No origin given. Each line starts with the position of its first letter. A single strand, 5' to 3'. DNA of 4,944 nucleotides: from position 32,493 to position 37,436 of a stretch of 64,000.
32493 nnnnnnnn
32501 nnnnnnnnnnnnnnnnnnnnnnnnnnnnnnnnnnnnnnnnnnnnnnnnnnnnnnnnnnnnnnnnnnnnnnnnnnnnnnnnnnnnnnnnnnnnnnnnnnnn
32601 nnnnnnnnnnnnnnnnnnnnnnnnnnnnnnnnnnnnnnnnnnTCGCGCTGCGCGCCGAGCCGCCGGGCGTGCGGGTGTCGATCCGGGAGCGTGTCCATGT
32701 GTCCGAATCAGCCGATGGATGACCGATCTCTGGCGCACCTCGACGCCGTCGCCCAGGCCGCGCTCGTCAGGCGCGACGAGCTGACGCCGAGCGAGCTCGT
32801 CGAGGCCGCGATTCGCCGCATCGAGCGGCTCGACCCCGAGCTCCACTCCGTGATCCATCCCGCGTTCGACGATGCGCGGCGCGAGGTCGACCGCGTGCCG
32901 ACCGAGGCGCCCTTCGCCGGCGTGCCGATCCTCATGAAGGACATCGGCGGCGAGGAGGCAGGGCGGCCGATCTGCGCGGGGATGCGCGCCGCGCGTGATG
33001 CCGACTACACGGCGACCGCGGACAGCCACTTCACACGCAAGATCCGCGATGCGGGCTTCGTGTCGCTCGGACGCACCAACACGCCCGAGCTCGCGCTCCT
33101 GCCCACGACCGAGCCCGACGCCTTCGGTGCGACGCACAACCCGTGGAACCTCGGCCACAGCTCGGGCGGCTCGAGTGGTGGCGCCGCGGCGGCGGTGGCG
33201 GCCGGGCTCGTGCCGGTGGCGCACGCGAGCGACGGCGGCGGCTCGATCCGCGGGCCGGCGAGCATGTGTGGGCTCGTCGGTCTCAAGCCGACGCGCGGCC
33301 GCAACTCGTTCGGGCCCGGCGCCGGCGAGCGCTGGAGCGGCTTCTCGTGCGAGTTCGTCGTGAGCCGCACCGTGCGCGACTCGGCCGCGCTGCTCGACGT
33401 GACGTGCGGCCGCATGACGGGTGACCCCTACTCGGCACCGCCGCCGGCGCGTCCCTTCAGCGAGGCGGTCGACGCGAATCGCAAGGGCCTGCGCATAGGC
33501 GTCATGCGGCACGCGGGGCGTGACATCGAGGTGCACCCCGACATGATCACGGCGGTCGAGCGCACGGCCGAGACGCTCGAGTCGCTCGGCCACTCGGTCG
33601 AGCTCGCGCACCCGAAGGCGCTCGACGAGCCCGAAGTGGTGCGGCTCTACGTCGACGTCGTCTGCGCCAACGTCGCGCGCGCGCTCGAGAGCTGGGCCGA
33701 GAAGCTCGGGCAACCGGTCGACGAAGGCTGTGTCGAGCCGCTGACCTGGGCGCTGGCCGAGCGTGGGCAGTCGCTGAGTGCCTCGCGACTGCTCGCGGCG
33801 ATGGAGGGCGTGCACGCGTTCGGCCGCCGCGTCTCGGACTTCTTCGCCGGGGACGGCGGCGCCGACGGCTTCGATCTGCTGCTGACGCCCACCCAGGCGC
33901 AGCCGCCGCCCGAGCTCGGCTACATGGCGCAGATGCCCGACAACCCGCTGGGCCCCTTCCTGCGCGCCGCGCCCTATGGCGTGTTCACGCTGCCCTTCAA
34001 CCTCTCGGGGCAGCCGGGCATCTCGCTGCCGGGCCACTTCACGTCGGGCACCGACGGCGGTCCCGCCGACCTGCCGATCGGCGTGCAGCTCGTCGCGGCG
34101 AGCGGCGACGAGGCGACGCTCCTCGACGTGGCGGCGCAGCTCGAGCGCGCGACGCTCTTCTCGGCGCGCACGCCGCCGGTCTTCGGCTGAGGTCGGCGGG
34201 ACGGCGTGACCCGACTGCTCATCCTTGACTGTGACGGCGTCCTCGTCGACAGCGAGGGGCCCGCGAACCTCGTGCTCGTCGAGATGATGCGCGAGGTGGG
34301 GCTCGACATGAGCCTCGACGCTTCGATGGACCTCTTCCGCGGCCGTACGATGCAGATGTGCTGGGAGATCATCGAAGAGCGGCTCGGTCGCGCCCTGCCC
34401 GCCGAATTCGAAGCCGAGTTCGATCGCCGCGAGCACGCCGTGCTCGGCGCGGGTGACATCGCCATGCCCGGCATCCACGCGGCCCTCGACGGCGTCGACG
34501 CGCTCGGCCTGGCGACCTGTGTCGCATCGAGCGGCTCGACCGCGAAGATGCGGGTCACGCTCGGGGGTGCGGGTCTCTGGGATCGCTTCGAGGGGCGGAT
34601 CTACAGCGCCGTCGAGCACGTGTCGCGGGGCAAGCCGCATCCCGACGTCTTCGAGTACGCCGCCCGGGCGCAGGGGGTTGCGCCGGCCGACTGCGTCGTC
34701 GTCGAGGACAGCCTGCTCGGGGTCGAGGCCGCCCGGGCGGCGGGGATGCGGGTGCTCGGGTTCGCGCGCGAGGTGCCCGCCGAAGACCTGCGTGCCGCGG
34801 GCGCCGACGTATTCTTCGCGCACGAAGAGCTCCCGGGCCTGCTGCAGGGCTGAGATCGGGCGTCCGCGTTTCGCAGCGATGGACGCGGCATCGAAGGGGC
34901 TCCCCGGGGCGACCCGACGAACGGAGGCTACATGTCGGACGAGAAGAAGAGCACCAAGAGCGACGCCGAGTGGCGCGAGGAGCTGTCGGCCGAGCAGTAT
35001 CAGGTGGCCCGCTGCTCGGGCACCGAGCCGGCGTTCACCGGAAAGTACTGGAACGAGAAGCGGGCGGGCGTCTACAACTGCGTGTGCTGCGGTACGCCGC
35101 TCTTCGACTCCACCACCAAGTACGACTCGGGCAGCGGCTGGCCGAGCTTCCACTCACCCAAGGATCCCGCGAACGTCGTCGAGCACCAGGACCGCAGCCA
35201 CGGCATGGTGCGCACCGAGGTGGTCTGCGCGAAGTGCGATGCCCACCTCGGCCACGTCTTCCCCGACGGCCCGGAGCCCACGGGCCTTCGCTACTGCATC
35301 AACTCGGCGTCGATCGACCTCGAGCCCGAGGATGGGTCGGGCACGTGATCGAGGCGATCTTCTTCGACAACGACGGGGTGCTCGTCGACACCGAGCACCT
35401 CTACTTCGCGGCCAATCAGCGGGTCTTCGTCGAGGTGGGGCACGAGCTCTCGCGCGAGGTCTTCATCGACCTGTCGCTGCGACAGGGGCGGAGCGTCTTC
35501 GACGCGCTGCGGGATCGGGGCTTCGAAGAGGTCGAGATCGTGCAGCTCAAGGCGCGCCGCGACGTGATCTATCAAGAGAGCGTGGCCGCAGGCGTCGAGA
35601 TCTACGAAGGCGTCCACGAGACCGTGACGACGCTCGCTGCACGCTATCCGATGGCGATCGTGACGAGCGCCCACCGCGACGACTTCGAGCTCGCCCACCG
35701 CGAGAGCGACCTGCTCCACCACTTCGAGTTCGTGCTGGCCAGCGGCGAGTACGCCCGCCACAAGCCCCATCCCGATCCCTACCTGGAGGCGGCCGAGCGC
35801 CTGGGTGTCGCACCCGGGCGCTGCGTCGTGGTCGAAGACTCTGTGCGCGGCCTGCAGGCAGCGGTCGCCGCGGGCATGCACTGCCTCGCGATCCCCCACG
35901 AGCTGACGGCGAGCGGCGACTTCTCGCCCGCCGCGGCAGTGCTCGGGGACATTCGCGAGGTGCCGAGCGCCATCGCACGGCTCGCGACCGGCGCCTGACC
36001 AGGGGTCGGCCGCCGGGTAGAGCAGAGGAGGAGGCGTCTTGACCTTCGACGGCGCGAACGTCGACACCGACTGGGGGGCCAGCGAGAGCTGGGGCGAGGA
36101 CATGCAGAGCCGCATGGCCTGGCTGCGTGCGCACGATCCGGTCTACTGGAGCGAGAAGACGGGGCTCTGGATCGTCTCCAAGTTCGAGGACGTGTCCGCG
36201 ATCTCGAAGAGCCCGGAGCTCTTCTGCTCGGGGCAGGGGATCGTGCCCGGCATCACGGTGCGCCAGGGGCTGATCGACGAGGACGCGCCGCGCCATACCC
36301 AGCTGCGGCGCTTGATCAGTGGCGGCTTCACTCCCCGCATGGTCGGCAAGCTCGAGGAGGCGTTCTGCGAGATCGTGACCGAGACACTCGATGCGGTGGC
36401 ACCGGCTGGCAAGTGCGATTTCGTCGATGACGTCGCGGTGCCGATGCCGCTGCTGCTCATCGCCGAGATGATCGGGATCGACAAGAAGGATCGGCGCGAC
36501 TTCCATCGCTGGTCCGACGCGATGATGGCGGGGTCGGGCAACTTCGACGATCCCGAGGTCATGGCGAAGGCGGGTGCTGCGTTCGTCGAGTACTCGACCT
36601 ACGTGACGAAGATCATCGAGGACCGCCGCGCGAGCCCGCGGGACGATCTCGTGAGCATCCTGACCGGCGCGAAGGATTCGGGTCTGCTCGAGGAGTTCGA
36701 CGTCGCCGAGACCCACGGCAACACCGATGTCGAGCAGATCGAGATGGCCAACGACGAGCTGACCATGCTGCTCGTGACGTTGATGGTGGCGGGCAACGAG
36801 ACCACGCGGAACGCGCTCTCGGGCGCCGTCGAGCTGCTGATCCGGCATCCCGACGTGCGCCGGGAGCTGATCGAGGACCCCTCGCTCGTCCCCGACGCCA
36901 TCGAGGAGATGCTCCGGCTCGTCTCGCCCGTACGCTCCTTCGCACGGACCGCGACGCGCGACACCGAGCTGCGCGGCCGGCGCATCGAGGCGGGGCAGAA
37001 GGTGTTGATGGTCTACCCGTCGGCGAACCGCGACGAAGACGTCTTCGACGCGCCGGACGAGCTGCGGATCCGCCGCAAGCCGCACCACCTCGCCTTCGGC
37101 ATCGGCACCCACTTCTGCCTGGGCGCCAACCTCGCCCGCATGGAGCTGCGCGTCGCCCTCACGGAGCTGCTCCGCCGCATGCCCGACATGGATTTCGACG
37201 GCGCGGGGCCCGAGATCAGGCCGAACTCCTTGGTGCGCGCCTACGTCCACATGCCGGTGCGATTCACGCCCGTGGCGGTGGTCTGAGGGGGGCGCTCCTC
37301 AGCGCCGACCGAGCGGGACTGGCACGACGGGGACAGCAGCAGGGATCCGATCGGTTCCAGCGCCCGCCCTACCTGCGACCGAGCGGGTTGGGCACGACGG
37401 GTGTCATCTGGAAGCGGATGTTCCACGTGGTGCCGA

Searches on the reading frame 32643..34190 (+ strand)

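Call 31: search_protein_families(library=pfam, max_evalue=0.0001, proteins=[window:32643-34190:+])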
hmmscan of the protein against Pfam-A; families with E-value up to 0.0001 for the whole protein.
window:32643-34190:+ (515 aa): 1 family
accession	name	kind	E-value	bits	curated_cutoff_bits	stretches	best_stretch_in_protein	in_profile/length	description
PF01425.27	Amidase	-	8.6e-98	328.7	27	1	51-494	1-445/445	Amidase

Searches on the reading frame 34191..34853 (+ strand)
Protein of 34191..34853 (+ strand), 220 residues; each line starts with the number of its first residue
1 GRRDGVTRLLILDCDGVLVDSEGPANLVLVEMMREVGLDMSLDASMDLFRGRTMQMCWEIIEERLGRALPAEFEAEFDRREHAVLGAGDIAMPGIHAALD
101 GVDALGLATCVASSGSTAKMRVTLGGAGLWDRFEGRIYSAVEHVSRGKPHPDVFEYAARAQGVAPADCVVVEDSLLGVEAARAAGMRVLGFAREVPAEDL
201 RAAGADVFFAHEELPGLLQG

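Call 31: search_protein_families(library=pfam, max_evalue=0.0001, proteins=[window:34191-34853:+])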
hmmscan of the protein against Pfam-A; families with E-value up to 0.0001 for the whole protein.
window:34191-34853:+ (220 aa): 3 families
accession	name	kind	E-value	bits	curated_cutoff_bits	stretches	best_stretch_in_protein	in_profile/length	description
PF00702.32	Hydrolase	-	1.2e-21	78.5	26.4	1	8-185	2-191/191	haloacid dehalogenase-like hydrolase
PF13419.12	HAD_2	-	8.4e-17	62.3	23.8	1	11-190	2-177/178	Haloacid dehalogenase-like hydrolase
PF13242.12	Hydrolase_like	-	3.7e-07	30.4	22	1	146-195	2-52/75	HAD-hyrolase-like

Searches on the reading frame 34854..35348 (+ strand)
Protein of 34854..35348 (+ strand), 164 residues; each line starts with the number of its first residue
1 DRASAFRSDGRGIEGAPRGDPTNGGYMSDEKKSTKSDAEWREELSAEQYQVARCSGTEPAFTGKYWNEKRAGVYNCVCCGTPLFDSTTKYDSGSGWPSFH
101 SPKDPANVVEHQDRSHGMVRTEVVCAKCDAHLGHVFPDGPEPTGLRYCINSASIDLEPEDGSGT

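Call 31: search_protein_families(library=pfam, max_evalue=0.0001, proteins=[window:34854-35348:+])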
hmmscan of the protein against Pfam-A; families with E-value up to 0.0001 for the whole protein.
window:34854-35348:+ (164 aa): 1 family
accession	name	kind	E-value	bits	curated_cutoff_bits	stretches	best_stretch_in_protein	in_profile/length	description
PF01641.26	SelR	-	7.6e-52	174.6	24.9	1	44-157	1-115/116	SelR domain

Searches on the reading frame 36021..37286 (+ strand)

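Call 31: search_protein_families(library=pfam, max_evalue=0.0001, proteins=[window:36021-37286:+])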
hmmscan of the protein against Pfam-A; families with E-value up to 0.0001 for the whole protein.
window:36021-37286:+ (421 aa): 1 family
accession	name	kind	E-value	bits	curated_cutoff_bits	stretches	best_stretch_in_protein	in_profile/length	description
PF00067.27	p450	-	3e-31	109.1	22.8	1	82-386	85-431/462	Cytochrome P450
